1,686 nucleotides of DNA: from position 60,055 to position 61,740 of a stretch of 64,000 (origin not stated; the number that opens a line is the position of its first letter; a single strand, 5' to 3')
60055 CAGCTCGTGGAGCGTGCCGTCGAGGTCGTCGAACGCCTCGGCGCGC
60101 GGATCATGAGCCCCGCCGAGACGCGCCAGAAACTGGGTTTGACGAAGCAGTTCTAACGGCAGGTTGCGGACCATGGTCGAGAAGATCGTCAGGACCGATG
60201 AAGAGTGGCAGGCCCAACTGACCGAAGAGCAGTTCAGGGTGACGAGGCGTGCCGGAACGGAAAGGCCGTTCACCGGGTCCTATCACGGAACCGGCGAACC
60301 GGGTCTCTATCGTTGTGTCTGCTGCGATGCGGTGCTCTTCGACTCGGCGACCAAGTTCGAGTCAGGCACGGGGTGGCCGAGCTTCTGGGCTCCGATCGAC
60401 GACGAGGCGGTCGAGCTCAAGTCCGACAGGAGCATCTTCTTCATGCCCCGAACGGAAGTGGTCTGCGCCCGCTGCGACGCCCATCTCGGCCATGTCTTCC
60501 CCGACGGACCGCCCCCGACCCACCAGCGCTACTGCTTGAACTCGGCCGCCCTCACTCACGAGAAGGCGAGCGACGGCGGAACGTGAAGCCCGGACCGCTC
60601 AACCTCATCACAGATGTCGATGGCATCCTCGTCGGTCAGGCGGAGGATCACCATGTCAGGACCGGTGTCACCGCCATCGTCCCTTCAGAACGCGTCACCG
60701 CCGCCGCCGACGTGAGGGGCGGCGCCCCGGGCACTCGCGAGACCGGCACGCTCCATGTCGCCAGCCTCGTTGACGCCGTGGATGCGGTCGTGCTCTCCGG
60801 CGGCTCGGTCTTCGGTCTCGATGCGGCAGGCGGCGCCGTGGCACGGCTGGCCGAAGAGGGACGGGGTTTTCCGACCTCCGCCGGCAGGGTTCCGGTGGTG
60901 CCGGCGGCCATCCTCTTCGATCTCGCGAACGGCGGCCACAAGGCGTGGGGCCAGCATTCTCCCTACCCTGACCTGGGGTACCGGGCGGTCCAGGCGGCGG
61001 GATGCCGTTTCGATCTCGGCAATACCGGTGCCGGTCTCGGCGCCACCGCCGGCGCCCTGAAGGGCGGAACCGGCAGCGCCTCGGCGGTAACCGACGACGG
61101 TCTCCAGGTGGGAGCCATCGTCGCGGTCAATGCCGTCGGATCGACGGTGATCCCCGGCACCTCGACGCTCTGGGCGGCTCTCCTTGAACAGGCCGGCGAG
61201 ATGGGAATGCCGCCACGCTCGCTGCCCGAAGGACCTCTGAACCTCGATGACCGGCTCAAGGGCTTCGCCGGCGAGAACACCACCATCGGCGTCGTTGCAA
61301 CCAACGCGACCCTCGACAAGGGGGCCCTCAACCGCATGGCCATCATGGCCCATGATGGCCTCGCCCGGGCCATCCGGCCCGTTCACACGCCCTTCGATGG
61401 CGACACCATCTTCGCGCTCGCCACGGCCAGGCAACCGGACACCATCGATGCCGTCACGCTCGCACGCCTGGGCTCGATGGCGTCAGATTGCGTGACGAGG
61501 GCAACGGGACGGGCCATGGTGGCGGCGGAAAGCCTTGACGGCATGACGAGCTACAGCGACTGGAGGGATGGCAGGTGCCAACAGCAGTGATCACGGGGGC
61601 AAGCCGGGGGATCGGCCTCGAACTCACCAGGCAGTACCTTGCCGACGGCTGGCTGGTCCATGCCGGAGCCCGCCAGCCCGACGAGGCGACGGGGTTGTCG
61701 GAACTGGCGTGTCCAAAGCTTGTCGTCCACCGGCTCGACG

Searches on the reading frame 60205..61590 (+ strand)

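Call 61: search_protein_families(library=pfam, proteins=[window:60205-61590:+], max_evalue=0.00001)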
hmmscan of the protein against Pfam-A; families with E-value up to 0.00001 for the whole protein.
window:60205-61590:+ (461 aa): 1 family
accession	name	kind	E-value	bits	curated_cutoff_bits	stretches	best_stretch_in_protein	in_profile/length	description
PF03576.19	Peptidase_S58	-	1.5e-56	192.6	23.9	1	133-447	1-302/307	Peptidase family S58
